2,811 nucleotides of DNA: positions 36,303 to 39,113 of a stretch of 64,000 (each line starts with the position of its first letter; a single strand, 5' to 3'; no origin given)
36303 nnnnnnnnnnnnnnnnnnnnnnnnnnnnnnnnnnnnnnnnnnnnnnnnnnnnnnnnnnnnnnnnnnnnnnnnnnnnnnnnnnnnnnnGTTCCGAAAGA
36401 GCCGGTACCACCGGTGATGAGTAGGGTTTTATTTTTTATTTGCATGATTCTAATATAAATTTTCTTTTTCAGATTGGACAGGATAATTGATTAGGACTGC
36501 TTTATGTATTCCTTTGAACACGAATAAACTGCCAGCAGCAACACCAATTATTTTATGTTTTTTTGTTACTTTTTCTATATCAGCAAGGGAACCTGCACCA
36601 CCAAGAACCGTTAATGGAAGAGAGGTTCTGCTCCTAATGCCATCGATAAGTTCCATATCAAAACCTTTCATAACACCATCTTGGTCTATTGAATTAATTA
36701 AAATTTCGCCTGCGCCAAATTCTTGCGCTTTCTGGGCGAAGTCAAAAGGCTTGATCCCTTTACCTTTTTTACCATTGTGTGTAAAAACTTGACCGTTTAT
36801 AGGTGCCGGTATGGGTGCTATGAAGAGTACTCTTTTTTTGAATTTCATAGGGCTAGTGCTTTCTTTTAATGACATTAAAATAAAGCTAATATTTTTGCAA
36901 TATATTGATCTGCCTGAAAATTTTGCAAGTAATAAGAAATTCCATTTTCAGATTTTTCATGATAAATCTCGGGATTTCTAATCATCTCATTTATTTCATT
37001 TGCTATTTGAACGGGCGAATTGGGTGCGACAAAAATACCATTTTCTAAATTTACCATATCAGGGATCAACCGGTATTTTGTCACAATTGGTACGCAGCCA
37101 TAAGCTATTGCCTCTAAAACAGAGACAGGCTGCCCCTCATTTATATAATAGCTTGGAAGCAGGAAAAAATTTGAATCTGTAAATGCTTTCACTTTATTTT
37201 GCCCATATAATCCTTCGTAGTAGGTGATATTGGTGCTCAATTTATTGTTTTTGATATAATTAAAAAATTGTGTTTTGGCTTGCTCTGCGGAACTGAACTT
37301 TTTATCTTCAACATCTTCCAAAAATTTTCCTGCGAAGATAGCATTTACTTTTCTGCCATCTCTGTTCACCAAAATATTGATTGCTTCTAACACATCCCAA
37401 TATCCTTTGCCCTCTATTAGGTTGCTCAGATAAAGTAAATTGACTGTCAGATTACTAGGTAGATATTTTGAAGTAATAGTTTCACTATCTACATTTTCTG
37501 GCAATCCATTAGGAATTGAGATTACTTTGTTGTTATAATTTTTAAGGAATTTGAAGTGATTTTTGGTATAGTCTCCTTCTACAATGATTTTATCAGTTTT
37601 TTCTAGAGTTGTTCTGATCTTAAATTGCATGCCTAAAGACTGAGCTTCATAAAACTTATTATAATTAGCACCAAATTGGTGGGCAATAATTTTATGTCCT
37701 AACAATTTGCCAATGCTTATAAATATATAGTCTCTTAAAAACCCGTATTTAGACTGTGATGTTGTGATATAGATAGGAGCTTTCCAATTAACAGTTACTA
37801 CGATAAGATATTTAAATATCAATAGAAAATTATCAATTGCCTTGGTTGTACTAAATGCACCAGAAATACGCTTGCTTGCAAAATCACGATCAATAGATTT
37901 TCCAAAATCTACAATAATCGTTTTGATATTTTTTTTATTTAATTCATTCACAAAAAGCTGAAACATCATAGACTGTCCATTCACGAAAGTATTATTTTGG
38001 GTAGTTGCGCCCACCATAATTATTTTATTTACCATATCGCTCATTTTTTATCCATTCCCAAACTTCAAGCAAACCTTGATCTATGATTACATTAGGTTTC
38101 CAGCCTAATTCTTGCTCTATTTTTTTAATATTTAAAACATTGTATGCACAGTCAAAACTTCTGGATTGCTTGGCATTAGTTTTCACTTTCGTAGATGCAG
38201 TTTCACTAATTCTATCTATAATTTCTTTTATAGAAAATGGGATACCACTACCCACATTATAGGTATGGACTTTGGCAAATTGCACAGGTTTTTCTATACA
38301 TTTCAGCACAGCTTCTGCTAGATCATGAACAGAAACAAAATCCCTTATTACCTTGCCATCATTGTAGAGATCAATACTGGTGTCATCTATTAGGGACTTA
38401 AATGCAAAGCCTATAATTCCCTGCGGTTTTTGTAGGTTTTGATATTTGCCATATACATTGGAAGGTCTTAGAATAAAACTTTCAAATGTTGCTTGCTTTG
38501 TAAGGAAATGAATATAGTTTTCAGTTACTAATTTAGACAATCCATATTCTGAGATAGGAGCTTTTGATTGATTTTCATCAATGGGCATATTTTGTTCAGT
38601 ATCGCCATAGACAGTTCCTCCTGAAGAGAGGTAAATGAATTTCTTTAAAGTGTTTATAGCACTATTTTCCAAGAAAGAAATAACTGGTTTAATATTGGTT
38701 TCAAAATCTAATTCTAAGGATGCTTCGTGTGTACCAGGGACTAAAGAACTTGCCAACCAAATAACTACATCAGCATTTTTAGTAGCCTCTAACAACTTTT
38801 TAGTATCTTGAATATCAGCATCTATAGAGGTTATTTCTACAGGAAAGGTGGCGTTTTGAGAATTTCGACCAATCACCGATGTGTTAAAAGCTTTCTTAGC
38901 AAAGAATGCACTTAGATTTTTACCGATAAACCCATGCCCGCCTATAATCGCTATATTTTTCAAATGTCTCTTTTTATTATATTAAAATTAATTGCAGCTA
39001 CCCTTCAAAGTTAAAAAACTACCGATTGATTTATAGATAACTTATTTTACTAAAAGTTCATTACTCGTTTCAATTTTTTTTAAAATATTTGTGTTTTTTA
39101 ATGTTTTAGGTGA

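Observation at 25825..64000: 38-kb co-directional polysaccharide locus combining at least four nucleotide-sugar pathways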

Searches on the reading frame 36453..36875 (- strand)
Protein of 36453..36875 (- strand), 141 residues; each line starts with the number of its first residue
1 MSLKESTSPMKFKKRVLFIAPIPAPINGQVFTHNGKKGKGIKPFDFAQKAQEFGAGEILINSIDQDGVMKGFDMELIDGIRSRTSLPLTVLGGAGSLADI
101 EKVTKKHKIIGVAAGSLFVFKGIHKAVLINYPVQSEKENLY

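Call 4: search_protein_families(library=ncbifam, proteins=[window:36453-36875:-], max_evalue=0.00001)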
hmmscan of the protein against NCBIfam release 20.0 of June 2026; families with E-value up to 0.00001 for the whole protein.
window:36453-36875:- (141 aa): 7 families
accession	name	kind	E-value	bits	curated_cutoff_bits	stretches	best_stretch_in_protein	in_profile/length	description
NF038364.1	AglZ_HisF2_fam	equivalog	1.7e-40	139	310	1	29-137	139-247/248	AglZ/HisF2 family acetamidino modification protein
TIGR03572.1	WbuZ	equivalog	1.7e-27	96.3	299.7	1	29-120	141-232/232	glycosyl amidation-associated protein WbuZ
TIGR00735.1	hisF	equivalog_domain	3.3e-18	65.9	294.55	1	29-124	143-238/254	imidazole glycerol phosphate synthase subunit HisF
NF010112.0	PRK13585.1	equivalog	1e-10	41.6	243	1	27-116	134-222/241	1-(5-phosphoribosyl)-5-[(5-phosphoribosylamino)methylideneamino]imidazole-4-carboxamide isomerase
TIGR00007.1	TIGR00007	equivalog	1.2e-10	41.4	228.95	1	28-115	132-218/231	1-(5-phosphoribosyl)-5-[(5-phosphoribosylamino)methylideneamino]imidazole-4-carboxamide isomerase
TIGR02129.1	hisA_euk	equivalog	5.3e-06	26.3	229.3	1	55-122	173-242/255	phosphoribosylformimino-5-aminoimidazole carboxamide ribotide isomerase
NF010114.0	PRK13587.1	equivalog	7.3e-06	25.8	305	1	39-118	146-228/234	1-(5-phosphoribosyl)-5-((5-phosphoribosylamino)methylideneamino)imidazole-4-carboxamide isomerase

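Call 7: search_protein_families(library=pfam, proteins=[window:36453-36875:-], max_evalue=0.01)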
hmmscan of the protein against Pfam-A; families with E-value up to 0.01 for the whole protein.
window:36453-36875:- (141 aa): 1 family
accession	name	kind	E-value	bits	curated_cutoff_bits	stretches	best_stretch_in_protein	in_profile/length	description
PF00977.27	His_biosynth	-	2.4e-20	73.4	23.6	1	27-121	132-225/228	Histidine biosynthesis protein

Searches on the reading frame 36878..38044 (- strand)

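Call 4: search_protein_families(library=ncbifam, proteins=[window:36878-38044:-], max_evalue=0.00001)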
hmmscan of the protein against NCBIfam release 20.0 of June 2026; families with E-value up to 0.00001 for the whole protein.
window:36878-38044:- (389 aa): 3 families
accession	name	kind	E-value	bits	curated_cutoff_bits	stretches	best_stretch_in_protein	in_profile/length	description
NF041876.1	EPS_EpsE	equivalog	3.8e-14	52.7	400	1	199-380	213-384/389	exopolysaccharide biosynthesis GT4 family glycosyltransferase EpsE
NF038295.1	EPS_HpsP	equivalog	2e-12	46.8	550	1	175-386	179-381/388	hormogonium polysaccharide biosynthesis glycosyltransferase HpsP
NF047684.1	TeichurnBiosyTuaC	equivalog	6.1e-09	35.3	550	1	192-381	212-378/391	teichuronic acid biosynthesis protein TuaC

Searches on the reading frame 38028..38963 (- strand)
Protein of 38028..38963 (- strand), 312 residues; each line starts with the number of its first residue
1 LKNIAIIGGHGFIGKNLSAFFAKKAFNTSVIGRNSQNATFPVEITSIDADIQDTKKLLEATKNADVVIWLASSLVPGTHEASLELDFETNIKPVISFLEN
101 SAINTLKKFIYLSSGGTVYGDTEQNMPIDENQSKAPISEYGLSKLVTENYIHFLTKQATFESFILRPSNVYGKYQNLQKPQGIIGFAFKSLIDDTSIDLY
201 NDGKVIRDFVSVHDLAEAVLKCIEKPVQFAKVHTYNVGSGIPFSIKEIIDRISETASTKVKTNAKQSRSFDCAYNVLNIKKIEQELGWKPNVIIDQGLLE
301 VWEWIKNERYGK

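Call 4: search_protein_families(library=ncbifam, proteins=[window:38028-38963:-], max_evalue=0.00001)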
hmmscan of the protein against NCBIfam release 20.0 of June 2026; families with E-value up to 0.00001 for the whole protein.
window:38028-38963:- (312 aa): 20 families
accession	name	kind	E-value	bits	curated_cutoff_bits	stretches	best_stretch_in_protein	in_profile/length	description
TIGR01179.1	galE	equivalog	2.7e-39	134.9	262.3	1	4-309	2-329/332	UDP-glucose 4-epimerase GalE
TIGR01181.1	dTDP_gluc_dehyt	equivalog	7.6e-28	97.5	365.1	1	4-308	2-314/321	dTDP-glucose 4,6-dehydratase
TIGR02197.1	heptose_epim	equivalog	2.9e-23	82.5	274.6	1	4-297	1-305/316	ADP-glyceromanno-heptose 6-epimerase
NF007956.0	PRK10675.1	subfamily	5.5e-20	71.7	394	1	44-308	52-332/338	UDP-glucose 4-epimerase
TIGR04180.1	EDH_00030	hypoth_equivalog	3.6e-19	68.9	475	1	8-290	5-294/297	NAD-dependent 4,6-dehydratase LegB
NF011728.1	PRK15181.1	equivalog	6.7e-17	61.5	760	1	45-305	72-337/348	Vi polysaccharide biosynthesis UDP-N-acetylglucosaminuronic acid C-4 epimerase TviC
NF008872.0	PRK11908.1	equivalog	3.4e-16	59.2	294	1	1-306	1-336/349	bifunctional UDP-4-keto-pentose/UDP-xylose synthase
NF047922.1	GDPFucSynFcl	equivalog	9.5e-15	54.8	500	1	52-307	43-303/308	GDP-L-fucose synthase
NF042423.1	oxyalk_red_Shew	equivalog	1.4e-13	50.7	580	1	2-175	9-179/331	2-alkyl-3-oxoalkanoate reductase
NF008360.0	PRK11150.1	equivalog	9.9e-12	44.7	452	1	4-252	2-250/310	ADP-glyceromanno-heptose 6-epimerase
NF007490.0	PRK10084.1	subfamily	1.4e-11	44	649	1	126-306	152-335/361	dTDP-glucose 4,6-dehydratase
NF042422.1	oxyalk_red_OleD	equivalog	2.2e-11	43.7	580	1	3-276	2-267/329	2-alkyl-3-oxoalkanoate reductase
TIGR01214.1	rmlD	equivalog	3.8e-11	42.6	224.05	1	4-256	2-230/285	dTDP-4-dehydrorhamnose reductase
NF007582.0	PRK10217.1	equivalog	4e-11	42.6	698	1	64-307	75-334/355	dTDP-glucose 4,6-dehydratase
NF043036.1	ErythonDh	equivalog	9.2e-10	38.2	325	1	3-152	2-161/321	D-erythronate dehydrogenase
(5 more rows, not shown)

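Call 47: search_solved_structures(query=window:38028-38963:-, max_evalue=1e-10)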
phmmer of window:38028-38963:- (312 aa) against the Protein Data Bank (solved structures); distinct sequences matched with E-value up to 1e-10: 69 (the best 60 are shown).
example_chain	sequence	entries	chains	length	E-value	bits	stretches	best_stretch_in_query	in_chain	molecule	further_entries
4zrm_A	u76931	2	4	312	5.7e-32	114.5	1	3-304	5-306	UDP-glucose 4-epimerase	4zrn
6wjb_A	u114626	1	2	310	7.4e-23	84.6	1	3-285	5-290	NAD-dependent epimerase/dehydratase family protein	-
6wj9_A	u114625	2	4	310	4.3e-22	82.1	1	3-285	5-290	NAD-dependent epimerase/dehydratase family protein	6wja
2c20_A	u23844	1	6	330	4.6e-20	75.5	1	1-308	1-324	UDP-GLUCOSE 4-EPIMERASE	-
8rdg_A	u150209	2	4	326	8e-20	74.7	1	4-292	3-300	SDR family NAD(P)-dependent oxidoreductase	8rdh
6bwl_A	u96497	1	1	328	2e-19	73.3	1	4-307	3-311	Pal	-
8rdi_A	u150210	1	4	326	2.9e-19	72.8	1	4-292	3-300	SDR family NAD(P)-dependent oxidoreductase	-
5gy7_A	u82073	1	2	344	4.5e-19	72.2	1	4-307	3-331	UDP-glucose 4-epimerase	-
2p5u_A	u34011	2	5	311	1e-18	71.1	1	4-298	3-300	UDP-glucose 4-epimerase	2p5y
8vr2_A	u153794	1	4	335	1.1e-18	71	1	2-306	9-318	NAD-dependent epimerase/dehydratase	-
7ys8_A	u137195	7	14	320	1.3e-18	70.7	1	7-307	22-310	UDP-glucose 4-epimerase | UDP-glucose 4-epimerase along with EC 5.1.3.2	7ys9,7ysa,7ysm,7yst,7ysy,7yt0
6dnt_A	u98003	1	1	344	1.9e-18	70.1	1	2-305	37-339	NAD-dependent epimerase/dehydratase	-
1lrj_A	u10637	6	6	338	2.3e-18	69.9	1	4-307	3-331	UDP-glucose 4-epimerase | UDP-GALACTOSE 4-EPIMERASE | UDP-GALACTOSE-4-EPIMERASE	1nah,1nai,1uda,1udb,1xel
1udc_A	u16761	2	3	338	2.8e-18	69.6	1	4-307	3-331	UDP-GALACTOSE-4-EPIMERASE | UDP-GALACTOSE 4-EPIMERASE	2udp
1kvq_A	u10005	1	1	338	3e-18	69.5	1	4-307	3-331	UDP-GALACTOSE 4-EPIMERASE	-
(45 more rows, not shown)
